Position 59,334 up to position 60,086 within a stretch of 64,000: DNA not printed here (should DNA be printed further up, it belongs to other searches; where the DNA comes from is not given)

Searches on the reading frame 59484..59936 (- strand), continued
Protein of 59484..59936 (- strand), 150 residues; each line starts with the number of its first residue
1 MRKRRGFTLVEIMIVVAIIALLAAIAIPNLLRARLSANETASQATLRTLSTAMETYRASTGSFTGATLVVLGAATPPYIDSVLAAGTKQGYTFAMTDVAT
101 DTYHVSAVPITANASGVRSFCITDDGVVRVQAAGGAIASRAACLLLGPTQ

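Call 68: search_protein_families(library=pfam, proteins=[L018:7299-8600:+, L018:10492-11800:+, L069:711-1950:+, L007:8274-9671:+], max_evalue=1)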
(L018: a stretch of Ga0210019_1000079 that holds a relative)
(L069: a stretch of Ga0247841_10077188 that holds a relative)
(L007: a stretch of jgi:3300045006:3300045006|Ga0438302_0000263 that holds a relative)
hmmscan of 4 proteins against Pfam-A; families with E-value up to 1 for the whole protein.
L018:7299-8600:+ (434 aa): 2 families
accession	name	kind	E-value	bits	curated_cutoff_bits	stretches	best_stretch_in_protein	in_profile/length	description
PF07811.17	TadE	-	0.065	13.8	22.9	1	209-224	6-21/43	TadE-like protein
PF06072.16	Herpes_US9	-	0.086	13.2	23.7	1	189-212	30-53/61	Alphaherpesvirus tegument protein US9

L018:10492-11800:+ (436 aa): 1 family
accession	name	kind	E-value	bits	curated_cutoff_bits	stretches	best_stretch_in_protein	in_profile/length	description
PF04147.17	Nop14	-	0.35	9.5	34.9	1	154-210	594-649/862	Nop14-like family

L069:711-1950:+ (413 aa): 1 family
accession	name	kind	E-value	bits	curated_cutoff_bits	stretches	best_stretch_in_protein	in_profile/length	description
PF24661.1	DUF7649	-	0.015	15.8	27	1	152-204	30-82/85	Domain of unknown function (DUF7649)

L007:8274-9671:+ (465 aa): 13 families
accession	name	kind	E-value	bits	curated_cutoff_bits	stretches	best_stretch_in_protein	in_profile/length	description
PF00535.33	Glycos_transf_2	-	2.7e-33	115.7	23.3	1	234-368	1-136/168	Glycosyl transferase family 2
PF13489.12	Methyltransf_23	-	1.5e-19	70.8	27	1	21-176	1-156/164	Methyltransferase domain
PF13649.12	Methyltransf_25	-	3.3e-15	57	27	1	47-132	1-97/97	Methyltransferase domain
PF08241.18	Methyltransf_11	-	8.4e-15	55.6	21.2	1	49-136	2-95/95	Methyltransferase domain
PF08242.18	Methyltransf_12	-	2.5e-14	54.2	30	1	48-134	1-98/98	Methyltransferase domain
PF13847.12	Methyltransf_31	-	4.2e-13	49.6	27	1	44-140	4-113/145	Methyltransferase domain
PF13641.12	Glyco_tranf_2_3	-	4.4e-13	50.2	27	1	233-362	3-137/230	Glycosyltransferase like family 2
PF10111.15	Glyco_tranf_2_2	-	4.6e-08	33.3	27.3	1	234-328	1-99/276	Glycosyltransferase like family 2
PF01209.24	Ubie_methyltran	-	3.7e-06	26.9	20.1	1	5-136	6-151/233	ubiE/COQ5 methyltransferase family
PF07021.18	MetW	-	4.8e-05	23.5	21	1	38-154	8-126/193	Methionine biosynthesis protein MetW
PF13506.12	Glyco_transf_21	-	0.00016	21.6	21.7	1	298-375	18-94/174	Glycosyl transferase family 21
PF13704.12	Glyco_tranf_2_4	-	0.016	16.1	27.5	1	241-320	2-81/98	Glycosyl transferase family 2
PF05401.17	NodS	-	0.038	14.3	24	1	45-137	45-145/201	Nodulation protein S (NodS)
